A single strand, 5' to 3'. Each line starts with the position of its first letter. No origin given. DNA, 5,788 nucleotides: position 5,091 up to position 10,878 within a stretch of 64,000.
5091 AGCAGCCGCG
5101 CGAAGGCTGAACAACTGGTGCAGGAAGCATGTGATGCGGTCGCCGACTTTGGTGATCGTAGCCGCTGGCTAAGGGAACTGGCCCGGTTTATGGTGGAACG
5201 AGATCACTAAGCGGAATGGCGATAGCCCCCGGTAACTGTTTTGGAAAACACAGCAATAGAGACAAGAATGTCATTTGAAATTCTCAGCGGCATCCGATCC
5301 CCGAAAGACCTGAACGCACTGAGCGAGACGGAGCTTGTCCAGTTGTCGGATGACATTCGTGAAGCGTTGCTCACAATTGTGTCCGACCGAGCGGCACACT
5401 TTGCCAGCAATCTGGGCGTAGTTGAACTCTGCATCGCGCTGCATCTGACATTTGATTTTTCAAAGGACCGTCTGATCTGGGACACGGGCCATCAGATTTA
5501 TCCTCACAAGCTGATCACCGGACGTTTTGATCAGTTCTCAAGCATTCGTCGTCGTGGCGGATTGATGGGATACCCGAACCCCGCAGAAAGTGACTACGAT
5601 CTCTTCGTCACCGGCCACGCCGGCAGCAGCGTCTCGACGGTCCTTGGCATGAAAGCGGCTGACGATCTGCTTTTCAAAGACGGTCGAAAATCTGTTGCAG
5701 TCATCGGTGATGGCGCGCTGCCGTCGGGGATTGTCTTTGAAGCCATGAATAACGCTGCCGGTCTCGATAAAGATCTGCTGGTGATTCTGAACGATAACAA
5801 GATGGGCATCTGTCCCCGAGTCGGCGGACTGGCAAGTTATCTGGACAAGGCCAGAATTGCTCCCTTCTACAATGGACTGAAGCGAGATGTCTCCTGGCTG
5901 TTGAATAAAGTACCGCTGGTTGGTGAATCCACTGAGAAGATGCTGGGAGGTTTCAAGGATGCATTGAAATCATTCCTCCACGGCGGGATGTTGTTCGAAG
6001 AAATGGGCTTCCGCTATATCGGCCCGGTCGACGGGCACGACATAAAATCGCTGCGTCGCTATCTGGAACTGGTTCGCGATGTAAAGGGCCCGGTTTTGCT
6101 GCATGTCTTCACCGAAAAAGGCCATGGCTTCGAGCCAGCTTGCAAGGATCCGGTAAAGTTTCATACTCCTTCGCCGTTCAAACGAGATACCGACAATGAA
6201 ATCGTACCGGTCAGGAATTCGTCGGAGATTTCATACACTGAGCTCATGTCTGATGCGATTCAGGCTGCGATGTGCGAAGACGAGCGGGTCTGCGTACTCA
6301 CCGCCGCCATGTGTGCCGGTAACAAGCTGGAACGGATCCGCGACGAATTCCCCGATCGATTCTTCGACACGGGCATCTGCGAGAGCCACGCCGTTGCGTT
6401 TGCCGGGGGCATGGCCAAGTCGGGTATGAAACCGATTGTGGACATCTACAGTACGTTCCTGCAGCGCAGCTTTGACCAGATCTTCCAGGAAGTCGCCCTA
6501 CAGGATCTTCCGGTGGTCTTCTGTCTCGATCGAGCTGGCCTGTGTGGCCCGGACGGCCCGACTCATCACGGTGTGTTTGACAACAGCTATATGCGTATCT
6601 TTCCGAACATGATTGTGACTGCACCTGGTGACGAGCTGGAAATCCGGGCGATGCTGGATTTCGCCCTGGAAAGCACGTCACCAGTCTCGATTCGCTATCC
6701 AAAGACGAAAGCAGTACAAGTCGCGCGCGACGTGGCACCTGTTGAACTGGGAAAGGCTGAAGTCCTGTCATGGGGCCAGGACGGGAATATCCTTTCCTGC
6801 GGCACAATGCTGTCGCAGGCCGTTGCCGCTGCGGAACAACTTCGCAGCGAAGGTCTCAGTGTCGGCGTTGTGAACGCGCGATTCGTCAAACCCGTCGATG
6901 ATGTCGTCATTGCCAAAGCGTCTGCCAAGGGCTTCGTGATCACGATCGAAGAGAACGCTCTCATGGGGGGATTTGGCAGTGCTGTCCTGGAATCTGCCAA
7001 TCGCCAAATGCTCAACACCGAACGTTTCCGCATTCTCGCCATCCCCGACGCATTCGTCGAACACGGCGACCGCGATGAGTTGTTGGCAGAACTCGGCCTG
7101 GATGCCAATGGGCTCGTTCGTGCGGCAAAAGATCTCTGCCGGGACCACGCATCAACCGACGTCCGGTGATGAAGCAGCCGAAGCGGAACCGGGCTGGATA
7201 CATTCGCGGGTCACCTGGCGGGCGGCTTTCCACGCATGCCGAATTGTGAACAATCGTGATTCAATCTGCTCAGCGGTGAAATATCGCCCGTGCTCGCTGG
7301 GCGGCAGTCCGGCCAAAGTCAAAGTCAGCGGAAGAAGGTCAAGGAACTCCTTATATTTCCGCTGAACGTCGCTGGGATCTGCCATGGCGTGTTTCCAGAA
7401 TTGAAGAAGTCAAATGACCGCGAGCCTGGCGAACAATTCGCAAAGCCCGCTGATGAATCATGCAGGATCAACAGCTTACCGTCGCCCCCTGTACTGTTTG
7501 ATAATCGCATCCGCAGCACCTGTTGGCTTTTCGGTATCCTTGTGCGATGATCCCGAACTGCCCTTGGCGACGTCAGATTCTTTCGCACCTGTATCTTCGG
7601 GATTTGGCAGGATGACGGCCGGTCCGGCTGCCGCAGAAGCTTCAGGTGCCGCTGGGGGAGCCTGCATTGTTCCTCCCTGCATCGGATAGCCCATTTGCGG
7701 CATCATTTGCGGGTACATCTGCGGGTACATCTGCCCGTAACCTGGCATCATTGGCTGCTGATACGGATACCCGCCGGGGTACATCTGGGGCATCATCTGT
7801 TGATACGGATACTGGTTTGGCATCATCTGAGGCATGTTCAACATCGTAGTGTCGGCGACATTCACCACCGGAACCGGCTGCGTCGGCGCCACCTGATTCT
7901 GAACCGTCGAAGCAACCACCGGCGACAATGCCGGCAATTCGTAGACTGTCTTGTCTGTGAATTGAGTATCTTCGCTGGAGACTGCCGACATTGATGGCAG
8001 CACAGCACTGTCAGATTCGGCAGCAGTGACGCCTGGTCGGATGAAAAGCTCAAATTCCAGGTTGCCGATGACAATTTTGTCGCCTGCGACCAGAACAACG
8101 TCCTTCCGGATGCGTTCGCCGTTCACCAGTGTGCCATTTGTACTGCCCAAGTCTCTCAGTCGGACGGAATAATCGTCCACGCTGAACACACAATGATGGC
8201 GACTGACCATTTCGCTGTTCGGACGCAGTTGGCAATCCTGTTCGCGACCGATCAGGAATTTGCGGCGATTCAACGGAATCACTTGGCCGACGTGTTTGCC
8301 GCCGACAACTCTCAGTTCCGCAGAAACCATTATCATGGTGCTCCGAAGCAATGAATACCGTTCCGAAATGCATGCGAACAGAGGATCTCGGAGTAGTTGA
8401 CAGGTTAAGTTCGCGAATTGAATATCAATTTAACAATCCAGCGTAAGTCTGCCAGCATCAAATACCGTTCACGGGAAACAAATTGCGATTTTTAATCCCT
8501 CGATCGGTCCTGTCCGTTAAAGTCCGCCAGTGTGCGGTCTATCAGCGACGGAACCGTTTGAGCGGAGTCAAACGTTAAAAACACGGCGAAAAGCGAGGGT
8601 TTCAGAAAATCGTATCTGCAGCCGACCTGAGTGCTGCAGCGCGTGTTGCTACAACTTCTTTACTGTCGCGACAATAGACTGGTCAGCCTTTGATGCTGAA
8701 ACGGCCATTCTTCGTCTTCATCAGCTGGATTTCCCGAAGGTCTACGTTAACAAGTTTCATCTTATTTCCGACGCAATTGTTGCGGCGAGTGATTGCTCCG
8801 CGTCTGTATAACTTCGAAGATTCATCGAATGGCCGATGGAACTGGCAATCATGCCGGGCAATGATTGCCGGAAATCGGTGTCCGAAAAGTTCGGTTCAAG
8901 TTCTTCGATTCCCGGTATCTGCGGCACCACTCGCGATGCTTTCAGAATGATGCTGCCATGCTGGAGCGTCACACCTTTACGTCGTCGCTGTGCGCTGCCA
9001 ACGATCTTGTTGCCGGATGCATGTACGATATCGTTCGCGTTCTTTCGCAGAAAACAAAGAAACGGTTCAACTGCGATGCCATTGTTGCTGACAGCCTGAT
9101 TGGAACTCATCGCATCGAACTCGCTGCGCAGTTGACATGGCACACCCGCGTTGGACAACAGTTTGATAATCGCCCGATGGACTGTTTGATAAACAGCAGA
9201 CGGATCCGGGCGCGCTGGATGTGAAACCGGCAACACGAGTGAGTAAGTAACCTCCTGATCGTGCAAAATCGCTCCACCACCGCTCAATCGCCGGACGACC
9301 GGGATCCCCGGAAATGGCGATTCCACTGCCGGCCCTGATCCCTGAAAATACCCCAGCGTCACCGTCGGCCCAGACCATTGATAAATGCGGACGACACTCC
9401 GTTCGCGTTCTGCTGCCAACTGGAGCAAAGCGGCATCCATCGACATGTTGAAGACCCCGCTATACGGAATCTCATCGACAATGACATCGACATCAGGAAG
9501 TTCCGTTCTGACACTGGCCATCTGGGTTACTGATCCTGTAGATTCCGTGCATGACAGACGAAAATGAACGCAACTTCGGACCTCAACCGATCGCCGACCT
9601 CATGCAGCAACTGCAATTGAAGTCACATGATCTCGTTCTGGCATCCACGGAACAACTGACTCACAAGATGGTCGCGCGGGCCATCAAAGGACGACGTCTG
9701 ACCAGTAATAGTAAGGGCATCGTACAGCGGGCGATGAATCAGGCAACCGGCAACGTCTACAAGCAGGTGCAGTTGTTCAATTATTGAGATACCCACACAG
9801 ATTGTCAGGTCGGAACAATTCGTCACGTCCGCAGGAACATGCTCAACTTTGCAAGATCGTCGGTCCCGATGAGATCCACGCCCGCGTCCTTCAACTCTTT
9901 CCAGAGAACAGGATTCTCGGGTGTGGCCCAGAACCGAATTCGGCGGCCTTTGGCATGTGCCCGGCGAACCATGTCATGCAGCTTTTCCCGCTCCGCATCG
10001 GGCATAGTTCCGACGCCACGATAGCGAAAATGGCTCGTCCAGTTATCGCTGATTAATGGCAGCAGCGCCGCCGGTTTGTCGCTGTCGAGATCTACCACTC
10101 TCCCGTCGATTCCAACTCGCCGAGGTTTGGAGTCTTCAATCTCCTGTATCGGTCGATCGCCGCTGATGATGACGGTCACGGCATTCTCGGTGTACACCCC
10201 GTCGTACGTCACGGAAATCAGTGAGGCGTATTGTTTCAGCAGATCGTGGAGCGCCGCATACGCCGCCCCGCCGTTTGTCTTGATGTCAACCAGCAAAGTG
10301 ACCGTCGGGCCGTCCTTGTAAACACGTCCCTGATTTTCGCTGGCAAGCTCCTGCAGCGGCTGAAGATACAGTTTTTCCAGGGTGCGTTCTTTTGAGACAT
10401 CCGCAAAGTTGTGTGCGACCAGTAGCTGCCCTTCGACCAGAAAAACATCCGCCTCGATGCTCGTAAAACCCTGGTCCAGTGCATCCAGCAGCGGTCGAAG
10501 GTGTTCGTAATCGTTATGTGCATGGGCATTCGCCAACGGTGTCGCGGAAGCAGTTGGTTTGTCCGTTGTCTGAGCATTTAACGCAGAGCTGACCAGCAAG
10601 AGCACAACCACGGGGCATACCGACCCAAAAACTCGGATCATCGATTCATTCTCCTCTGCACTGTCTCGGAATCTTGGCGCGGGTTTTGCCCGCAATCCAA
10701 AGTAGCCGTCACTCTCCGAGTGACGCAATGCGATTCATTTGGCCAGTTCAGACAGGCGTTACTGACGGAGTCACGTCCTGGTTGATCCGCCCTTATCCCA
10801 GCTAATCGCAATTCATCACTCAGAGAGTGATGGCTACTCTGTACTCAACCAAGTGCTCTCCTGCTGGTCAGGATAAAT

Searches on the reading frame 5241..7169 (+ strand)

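Call 13: search_protein_families(library=pfam, proteins=[window:5241-7169:+], max_evalue=0.001)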
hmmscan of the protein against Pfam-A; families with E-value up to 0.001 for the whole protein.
window:5241-7169:+ (642 aa): 4 families
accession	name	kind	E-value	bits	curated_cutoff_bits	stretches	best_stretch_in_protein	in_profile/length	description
PF13292.11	DXP_synthase_N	-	1.2e-101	340.1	21.2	1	15-291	1-274/274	1-deoxy-D-xylulose-5-phosphate synthase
PF02779.29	Transket_pyr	-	7.3e-40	136.9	27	1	329-490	2-171/174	Transketolase, pyrimidine binding domain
PF02780.25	Transketolase_C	-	9e-26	90.7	25.9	1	504-624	1-123/124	Transketolase, C-terminal domain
PF17147.9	PFOR_II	-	7e-05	23.6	27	1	517-585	5-74/102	Pyruvate:ferredoxin oxidoreductase core domain II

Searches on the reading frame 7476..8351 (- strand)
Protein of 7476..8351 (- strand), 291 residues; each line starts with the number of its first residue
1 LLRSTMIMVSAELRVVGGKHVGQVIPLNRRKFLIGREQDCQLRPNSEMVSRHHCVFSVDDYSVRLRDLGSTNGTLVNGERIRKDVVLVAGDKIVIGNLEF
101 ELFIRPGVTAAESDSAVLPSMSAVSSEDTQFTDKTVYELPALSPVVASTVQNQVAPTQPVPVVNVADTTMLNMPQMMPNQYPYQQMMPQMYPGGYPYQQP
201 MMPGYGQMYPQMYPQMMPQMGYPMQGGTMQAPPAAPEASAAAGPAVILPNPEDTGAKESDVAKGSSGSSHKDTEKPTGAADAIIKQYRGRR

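Call 13: search_protein_families(library=pfam, proteins=[window:7476-8351:-], max_evalue=0.001)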
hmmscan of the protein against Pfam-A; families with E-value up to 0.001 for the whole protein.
window:7476-8351:- (291 aa): 2 families
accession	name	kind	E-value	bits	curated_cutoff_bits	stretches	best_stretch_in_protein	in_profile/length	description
PF00498.31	FHA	-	6.8e-19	68.5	20.7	1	33-96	2-67/67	FHA domain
PF16697.10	Yop-YscD_cpl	-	4.3e-18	65.8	33.2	1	14-102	1-90/94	Inner membrane component of T3SS, cytoplasmic domain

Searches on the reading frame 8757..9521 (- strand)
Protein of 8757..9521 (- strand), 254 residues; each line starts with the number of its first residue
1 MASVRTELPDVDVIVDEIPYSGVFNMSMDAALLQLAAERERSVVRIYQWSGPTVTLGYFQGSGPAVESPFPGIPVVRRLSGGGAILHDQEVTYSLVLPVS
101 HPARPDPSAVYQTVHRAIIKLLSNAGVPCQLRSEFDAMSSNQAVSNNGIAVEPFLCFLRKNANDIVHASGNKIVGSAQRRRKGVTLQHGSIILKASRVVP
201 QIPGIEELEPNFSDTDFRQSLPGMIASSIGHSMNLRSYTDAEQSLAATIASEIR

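Call 13: search_protein_families(library=pfam, proteins=[window:8757-9521:-], max_evalue=0.001)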
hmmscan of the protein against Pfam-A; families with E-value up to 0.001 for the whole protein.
window:8757-9521:- (254 aa): 2 families
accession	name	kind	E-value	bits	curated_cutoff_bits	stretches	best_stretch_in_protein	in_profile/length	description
PF21948.1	LplA-B_cat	-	4e-25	89.4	27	1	24-194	4-147/200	Lipoyl protein ligase A/B catalytic domain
PF03099.24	BPL_LplA_LipB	-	7.4e-13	49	21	1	71-194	24-131/133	Biotin/lipoate A/B protein ligase family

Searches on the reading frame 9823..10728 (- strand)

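Call 13: search_protein_families(library=pfam, proteins=[window:9823-10728:-], max_evalue=0.001)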
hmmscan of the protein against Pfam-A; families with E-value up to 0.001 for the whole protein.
window:9823-10728:- (301 aa): 1 family
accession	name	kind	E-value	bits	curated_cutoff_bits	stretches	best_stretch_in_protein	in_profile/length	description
PF13653.12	GDPD_2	-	3.4e-06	27.8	27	1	263-293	1-30/30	Glycerophosphoryl diester phosphodiesterase family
